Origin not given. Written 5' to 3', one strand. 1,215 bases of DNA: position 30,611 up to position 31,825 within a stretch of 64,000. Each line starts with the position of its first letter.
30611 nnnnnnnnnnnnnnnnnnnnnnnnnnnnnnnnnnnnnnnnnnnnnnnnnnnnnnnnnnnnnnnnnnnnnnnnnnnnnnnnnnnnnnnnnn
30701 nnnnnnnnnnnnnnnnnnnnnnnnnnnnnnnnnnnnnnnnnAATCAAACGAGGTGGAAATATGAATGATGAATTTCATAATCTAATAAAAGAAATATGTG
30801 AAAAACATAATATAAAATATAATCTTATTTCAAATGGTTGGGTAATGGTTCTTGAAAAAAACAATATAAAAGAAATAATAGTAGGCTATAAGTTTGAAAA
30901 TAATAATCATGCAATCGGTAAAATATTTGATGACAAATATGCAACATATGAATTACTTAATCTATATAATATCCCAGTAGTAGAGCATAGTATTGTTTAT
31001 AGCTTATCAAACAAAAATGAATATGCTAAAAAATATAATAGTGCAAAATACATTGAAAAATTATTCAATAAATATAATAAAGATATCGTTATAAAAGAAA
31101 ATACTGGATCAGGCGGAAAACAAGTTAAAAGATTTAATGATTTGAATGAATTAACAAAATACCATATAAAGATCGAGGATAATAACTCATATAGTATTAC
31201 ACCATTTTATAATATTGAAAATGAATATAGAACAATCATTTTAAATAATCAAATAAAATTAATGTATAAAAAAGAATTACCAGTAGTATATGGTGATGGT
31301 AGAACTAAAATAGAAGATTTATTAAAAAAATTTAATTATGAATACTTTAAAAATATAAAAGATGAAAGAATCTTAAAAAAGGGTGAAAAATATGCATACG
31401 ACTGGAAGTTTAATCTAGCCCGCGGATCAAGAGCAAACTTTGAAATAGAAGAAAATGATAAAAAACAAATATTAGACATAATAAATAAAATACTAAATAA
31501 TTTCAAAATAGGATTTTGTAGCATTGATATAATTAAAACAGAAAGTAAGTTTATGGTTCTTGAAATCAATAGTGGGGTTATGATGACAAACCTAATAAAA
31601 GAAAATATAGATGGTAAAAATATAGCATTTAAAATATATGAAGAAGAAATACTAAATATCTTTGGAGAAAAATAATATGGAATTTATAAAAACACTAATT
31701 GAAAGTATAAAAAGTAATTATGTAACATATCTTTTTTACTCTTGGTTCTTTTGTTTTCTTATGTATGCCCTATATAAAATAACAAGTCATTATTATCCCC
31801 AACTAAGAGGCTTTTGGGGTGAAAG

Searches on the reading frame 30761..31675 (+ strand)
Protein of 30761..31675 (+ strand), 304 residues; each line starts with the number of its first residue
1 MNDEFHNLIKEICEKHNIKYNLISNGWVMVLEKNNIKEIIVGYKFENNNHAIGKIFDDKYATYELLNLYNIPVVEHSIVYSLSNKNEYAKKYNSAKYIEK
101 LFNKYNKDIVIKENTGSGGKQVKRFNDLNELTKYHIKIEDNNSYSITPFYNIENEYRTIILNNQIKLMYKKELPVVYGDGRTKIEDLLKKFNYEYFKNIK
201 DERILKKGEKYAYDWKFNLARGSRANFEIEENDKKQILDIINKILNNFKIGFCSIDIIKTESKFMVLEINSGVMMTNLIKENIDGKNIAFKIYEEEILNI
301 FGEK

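Call 3: search_protein_families(library=pfam, proteins=[window:30761-31675:+], max_evalue=0.01)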
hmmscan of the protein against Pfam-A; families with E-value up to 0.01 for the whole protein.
window:30761-31675:+ (304 aa): 4 families
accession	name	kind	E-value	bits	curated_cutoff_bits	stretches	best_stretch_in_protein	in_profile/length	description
PF02655.19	ATP-grasp_3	-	4.8e-06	27.2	23.2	1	57-271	2-155/160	ATP-grasp domain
PF14397.11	ATPgrasp_ST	-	1.5e-05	24.8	31.4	1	45-125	8-79/278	Sugar-transfer associated ATP-grasp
PF08443.16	RimK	-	0.00011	22.3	21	1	214-292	111-184/188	RimK-like ATP-grasp domain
PF20306.3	Sp-DndD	-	0.0084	16.7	27.2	0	6-24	3-21/51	Small protein found in certain Dnd DNA modification systems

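Call 4: search_protein_families(library=ncbifam, proteins=[window:30761-31675:+], max_evalue=0.01)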
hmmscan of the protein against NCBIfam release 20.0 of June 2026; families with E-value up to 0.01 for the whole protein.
window:30761-31675:+ (304 aa): 4 families
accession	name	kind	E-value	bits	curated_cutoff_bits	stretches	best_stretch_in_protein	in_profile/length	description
TIGR00768.1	rimK_fam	subfamily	4.1e-13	49.3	143.4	2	213-293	197-273/276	RimK family alpha-L-glutamate ligase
TIGR02068.2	cya_phycin_syn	equivalog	1.6e-10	39.7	850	1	10-205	165-348/862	cyanophycin synthetase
TIGR02144.1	LysX_arch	equivalog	4.2e-09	35.9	275.6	1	211-294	194-273/281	lysine biosynthesis protein LysX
NF010623.0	PRK14016.1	subfamily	4e-07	28.6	877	1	53-207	209-351/871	cyanophycin synthetase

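Call 5: search_protein_families(library=padloc, proteins=[window:30761-31675:+], max_evalue=0.01)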
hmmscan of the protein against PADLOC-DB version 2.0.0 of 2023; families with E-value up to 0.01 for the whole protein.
window:30761-31675:+ (304 aa): 0 families

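Call 6: find_homologous_proteins(query=window:30761-31675:+)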
Query window:30761-31675:+ (304 aa): 495 proteins with E <= 0.001 among 4238 candidates; the best 120 are listed.
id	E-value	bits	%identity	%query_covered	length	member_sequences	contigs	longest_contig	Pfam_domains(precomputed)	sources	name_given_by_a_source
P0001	2.9e-187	639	98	100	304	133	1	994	PF02655.20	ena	-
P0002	3.2e-156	537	83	100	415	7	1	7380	PF02655.20,PF04266.21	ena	-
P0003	4.0e-123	429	68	100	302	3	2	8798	PF08443.17,PF02655.20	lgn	-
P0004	1.4e-121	424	66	100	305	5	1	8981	PF08443.17,PF02655.20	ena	-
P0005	6.0e-119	415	66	100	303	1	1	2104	PF14397.12,PF08443.17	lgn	-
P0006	6.2e-119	415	66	100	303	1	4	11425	PF08443.17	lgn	-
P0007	1.6e-103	364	57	100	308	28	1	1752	PF08443.17,PF02655.20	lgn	-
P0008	2.5e-103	364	58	100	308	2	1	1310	PF08443.17,PF02655.20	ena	-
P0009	7.8e-103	362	57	100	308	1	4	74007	PF08443.17,PF02655.20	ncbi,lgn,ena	-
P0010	8.2e-103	362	57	100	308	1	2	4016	PF08443.17,PF02655.20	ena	-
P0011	9.5e-103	362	57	100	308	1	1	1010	PF08443.17,PF02655.20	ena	-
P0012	1.1e-102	362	57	100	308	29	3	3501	PF08443.17,PF02655.20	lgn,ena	-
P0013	1.3e-102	361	57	100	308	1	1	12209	PF08443.17,PF02655.20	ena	-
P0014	1.6e-102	361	57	100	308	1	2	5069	PF08443.17,PF02655.20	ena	-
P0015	2.4e-102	361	57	100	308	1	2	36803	PF08443.17,PF02655.20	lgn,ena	-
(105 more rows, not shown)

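Call 7: find_encoding_contigs(protein=P0002, flank=6000, max_places=4)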
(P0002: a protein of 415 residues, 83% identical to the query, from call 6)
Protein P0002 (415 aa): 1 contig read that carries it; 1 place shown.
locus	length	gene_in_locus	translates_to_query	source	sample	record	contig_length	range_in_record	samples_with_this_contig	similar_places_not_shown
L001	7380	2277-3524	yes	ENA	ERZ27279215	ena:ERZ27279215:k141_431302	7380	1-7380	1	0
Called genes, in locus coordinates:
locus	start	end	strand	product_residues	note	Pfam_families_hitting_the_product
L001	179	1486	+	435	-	PF02881:SRP54_N, PF00448:SRP54, PF13207:AAA_17 (faint), PF02978:SRP_SPB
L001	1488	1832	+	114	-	PF13811:DUF4186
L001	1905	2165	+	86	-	-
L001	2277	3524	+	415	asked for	PF02655:ATP-grasp_3 (faint), PF04266:ASCH (weak)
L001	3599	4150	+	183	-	PF03729:DUF308 (faint)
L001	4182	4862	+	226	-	PF06541:ABC_trans_CmpB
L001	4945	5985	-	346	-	PF02557:VanY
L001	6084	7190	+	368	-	PF00768:Peptidase_S11, PF13354:Beta-lactamase2, PF07943:PBP5_C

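Call 8: find_encoding_contigs(protein=P0004, flank=6000, max_places=4)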
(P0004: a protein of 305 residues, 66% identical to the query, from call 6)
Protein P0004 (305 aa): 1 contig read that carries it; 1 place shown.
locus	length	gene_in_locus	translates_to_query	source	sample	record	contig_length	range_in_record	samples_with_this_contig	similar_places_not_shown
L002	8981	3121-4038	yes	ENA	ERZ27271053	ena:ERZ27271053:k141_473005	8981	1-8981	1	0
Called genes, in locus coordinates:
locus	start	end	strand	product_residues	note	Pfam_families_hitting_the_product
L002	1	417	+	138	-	?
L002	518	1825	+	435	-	PF02881:SRP54_N, PF13401:AAA_22 (weak), PF00448:SRP54, PF02978:SRP_SPB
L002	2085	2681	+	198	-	-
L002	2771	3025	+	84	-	-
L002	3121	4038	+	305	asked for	PF02655:ATP-grasp_3 (faint), PF08443:RimK (faint)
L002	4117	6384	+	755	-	PF08341:TED (weak), PF17210:SdrD_B (faint), PF17802:SpaA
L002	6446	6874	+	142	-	PF04203:Sortase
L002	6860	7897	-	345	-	PF02557:VanY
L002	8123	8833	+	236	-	PF00768:Peptidase_S11, PF13354:Beta-lactamase2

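Call 9: find_encoding_contigs(protein=P0009, flank=6000, max_places=4)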
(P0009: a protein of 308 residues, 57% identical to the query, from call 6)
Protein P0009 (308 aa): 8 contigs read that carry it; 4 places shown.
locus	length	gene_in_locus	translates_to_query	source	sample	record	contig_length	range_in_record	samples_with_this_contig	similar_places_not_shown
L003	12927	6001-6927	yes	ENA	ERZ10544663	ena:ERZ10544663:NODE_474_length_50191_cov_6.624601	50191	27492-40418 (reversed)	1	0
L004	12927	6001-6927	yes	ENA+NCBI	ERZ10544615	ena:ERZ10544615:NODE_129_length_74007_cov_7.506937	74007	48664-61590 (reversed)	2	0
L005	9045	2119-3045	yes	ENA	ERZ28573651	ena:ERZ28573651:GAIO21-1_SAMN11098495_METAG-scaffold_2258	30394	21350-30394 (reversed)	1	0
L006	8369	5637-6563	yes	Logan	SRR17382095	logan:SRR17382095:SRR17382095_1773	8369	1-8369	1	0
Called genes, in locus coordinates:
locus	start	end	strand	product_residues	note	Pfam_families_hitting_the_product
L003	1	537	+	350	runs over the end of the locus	PF02881:SRP54_N, PF03308:MeaB (faint), PF00448:SRP54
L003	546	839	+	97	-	PF04297:UPF0122, PF04545:Sigma70_r4 (faint)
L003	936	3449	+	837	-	PF01935:DUF87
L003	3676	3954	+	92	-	PF13240:Zn_Ribbon_1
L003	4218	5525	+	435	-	PF02881:SRP54_N, PF06414:Zeta_toxin (faint), PF13401:AAA_22 (weak), PF00448:SRP54, PF02978:SRP_SPB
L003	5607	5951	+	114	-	-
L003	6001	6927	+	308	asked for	PF02655:ATP-grasp_3 (faint), PF08443:RimK (weak)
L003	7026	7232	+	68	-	PF01192:RNA_pol_Rpb6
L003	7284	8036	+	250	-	PF21981:RecX_HTH3 (faint), PF21982:RecX_HTH1 (faint), PF02631:RecX_HTH2 (weak)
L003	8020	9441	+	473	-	-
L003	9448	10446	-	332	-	PF13145:Rotamase_2, PF13616:Rotamase_3, PF00639:Rotamase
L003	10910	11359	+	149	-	PF06541:ABC_trans_CmpB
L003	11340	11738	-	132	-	PF11969:DcpS_C, PF01230:HIT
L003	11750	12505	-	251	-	-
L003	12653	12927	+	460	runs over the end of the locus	-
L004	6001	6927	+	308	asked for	PF02655:ATP-grasp_3 (faint), PF08443:RimK (weak)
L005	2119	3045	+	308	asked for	PF02655:ATP-grasp_3 (faint), PF08443:RimK (weak)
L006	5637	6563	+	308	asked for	PF02655:ATP-grasp_3 (faint), PF08443:RimK (weak)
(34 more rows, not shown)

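Call 17: find_related_loci(query=A1, collection=genome_contigs, flank=10000)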
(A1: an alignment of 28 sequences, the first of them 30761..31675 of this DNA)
Query A1 (304 aa) in genome_contigs; peptide patterns used: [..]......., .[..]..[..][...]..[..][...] (x = any residue, [..] = any of these).
459 stretches matched a pattern; 400 encode a relative of the query (tblastn E <= 1e-3); the best 80 are kept; 80 distinct loci.
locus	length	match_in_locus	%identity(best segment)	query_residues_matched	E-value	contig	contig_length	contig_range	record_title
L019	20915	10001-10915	57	1-301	1e-109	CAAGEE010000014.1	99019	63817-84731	MAG TPA_asm: Bacilli bacterium, isolate HGM10852, WGS project CAAGEE010000000 data, contig: SRS476155_44_k119_188740, wh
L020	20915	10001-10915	57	1-301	8e-109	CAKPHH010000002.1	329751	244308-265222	MAG: uncultured Bacilli bacterium isolate REFINED_METABAT215_TOP10_CONTIGS_1500_ASSEMBLY_K77_MERGED__Hadza_MoBio_hadza-I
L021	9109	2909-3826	58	1-301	1e-108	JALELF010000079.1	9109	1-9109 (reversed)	MAG: Bacillota bacterium isolate SUG106 k141_2025541, whole genome shotgun sequence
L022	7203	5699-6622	56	1-304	8e-107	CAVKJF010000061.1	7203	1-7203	bacterium isolate G02637-L1_cleanbin_000040 genome assembly, contig: Spades_G02637-L1_contig_4262, whole genome shotgun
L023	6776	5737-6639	58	1-303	7e-107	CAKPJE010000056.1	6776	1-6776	MAG: uncultured Bacilli bacterium isolate REFINED_METABAT215_TOP10_CONTIGS_1500_ASSEMBLY_K77_MERGED__Hadza_MoBio_hadza-I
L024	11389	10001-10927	57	1-304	1e-106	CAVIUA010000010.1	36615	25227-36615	bacterium isolate H07617-L1_cleanbin_000037 genome assembly, contig: Spades_H07617-L1_contig_624, whole genome shotgun s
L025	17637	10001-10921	57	1-302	3e-106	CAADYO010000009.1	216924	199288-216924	MAG TPA_asm: Bacilli bacterium, isolate HGM10849, WGS project CAADYO010000000 data, contig: ERS396355_17_k85_57736, whol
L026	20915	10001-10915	57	1-301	6e-106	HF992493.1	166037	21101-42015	Mycoplasma sp. CAG:877 genomic scaffold, scf27, whole genome shotgun sequence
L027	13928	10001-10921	55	1-303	3e-103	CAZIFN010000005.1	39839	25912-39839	MAG TPA_asm: uncultured Mycoplasma sp. isolate SRP225648_co1_101 genome assembly, contig: NODE_1888_length_39839_cov_18.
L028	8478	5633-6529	58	5-304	4e-103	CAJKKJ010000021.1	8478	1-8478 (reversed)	MAG TPA_asm: uncultured Firmicutes bacterium isolate ERR260186-bin.19 genome assembly, contig: NODE_3682_length_8478_cov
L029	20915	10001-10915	53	1-301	5e-102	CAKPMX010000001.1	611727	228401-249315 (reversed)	MAG: uncultured Bacilli bacterium isolate REFINED_METABAT215_TOP10_CONTIGS_1500_ASSEMBLY_K77_MERGED__Nepal_MoBio_Fiber-H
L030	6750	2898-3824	52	1-304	1e-96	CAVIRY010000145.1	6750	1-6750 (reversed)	bacterium isolate G02625-L1_cleanbin_000031 genome assembly, contig: Spades_G02625-L1_contig_3313, whole genome shotgun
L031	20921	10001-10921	50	1-303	9e-93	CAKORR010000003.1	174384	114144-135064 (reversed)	MAG: uncultured Bacilli bacterium isolate REFINED_METABAT215_TOP10_CONTIGS_1500_ASSEMBLY_K77_MERGED__Hadza_MoBio_hadza-A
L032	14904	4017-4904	54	6-297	4e-92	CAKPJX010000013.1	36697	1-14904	MAG: uncultured Bacilli bacterium isolate REFINED_METABAT215_TOP10_CONTIGS_1500_ASSEMBLY_K77_MERGED__Hadza_MoBio_hadza-E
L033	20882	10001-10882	53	8-297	7e-90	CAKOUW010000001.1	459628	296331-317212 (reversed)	MAG: uncultured Bacilli bacterium isolate REFINED_METABAT215_TOP10_CONTIGS_1500_ASSEMBLY_K77_MERGED__Hadza_MoBio_hadza-E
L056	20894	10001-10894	42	11-304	5e-74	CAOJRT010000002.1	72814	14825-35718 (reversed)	MAG TPA_asm: uncultured Bacillales bacterium isolate SRR15604628_bin.33_metawrap_v1.3_MAG genome assembly, contig: NODE.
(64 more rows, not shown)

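Call 25: search_protein_families(library=pfam, alignment_id=A3, max_evalue=0.001)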
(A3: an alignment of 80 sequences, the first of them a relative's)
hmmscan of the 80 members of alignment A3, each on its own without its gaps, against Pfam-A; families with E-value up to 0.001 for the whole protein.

A. member 1, L019:9602-9946:+ (114 aa): 1 family
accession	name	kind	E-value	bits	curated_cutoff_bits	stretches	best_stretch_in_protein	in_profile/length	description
PF00719.24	Pyrophosphatase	-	1.2e-09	38.6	23.5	1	30-109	31-113/153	Inorganic pyrophosphatase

B. families by the number of members that match (of 80 scanned): 97 families (the first 25 are shown)
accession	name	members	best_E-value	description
PF01746.26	tRNA_m1G_MT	3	3.7e-58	tRNA (Guanine-1)-methyltransferase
PF10502.14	Peptidase_S26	3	1.8e-48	Signal peptidase, peptidase S26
PF12850.12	Metallophos_2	3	9.9e-15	Calcineurin-like phosphoesterase superfamily domain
PF00719.24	Pyrophosphatase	3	1.2e-09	Inorganic pyrophosphatase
PF00717.28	Peptidase_S24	3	5.4e-07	Peptidase S24-like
PF02361.21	CbiQ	3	1.4e-06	Cobalt transport protein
PF13401.12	AAA_22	3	0.00011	AAA domain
PF01434.24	Peptidase_M41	2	3.4e-65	Peptidase family M41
PF13561.12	adh_short_C2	2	3e-64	Enoyl-(Acyl carrier protein) reductase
PF00106.31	adh_short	2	3.1e-56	short chain dehydrogenase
PF00004.35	AAA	2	7e-47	ATPase family associated with various cellular activities (AAA)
PF04973.17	NMN_transporter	2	3.9e-28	Nicotinamide mononucleotide transporter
PF11449.14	ArsP_2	2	7.3e-26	Putative, 10TM heavy-metal exporter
PF04055.27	Radical_SAM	2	6.1e-19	Radical SAM superfamily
PF01725.21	Ham1p_like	2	3.6e-18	Ham1 family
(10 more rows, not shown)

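Call 26: search_protein_families(library=pfam, alignment_id=A4, max_evalue=0.001)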
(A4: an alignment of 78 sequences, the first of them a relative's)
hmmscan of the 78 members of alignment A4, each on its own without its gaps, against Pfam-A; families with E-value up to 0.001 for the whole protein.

A. member 1, L019:11022-11237:+ (71 aa): 1 family
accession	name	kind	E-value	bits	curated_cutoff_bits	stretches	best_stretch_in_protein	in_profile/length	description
PF01192.27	RNA_pol_Rpb6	-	4.2e-15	55.9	26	1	11-66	1-53/53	RNA polymerase Rpb6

B. families by the number of members that match (of 78 scanned): 78 families (the first 25 are shown)
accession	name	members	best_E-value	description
PF01192.27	RNA_pol_Rpb6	9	4.2e-15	RNA polymerase Rpb6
PF01926.29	MMR_HSR1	5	2.3e-22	50S ribosome-binding GTPase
PF02421.24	FeoB_N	4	1.1e-11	Ferrous iron transport protein B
PF00753.33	Lactamase_B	3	2.7e-25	Metallo-beta-lactamase superfamily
PF01330.27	RuvA_N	3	2.1e-20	RuvA N terminal domain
PF14520.12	HHH_5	3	2.2e-17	Helix-hairpin-helix domain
PF07499.19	RuvA_C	3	1.1e-11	RuvA, C-terminal domain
PF21176.3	RecR_HhH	3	7.2e-09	RecR, helix-hairpin-helix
PF00633.29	HHH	3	6.6e-08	Helix-hairpin-helix motif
PF00350.29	Dynamin_N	3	8.3e-05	Dynamin family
PF09439.16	SRPRB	3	8.4e-05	Signal recognition particle receptor beta subunit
PF12706.13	Lactamase_B_2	3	9.8e-05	Beta-lactamase superfamily domain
PF02882.25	THF_DHG_CYH_C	2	1.5e-66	Tetrahydrofolate dehydrogenase/cyclohydrolase, NAD(P)-binding domain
PF04101.22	Glyco_tran_28_C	2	6.8e-42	Glycosyltransferase family 28 C-terminal domain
PF01545.26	Cation_efflux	2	2.9e-39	Cation efflux family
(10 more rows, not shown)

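Call 27: search_solved_structures(query=A1, max_evalue=0.01)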
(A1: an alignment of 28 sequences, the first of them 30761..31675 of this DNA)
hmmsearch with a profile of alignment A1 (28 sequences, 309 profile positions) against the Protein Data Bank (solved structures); distinct sequences matched with E-value up to 0.01: 6.
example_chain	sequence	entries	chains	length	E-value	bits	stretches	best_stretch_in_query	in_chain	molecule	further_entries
7txv_A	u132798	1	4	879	3.1e-07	33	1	108-266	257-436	Cyanophycin synthase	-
7lg5_A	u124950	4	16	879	3.1e-07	33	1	108-266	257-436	Cyanophycin synthase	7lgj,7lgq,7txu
7wac_A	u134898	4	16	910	1e-06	31.3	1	108-195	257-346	Cyanophycin synthase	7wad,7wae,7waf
3ln6_A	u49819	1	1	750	0.00028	23.3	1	73-209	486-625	Glutathione biosynthesis bifunctional protein gshAB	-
8fxh_A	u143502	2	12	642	0.0026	20.1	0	109-279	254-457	RimK domain-containing protein ATP-grasp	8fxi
3vpb_A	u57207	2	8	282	0.0063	18.9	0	218-298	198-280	Putative acetylornithine deacetylase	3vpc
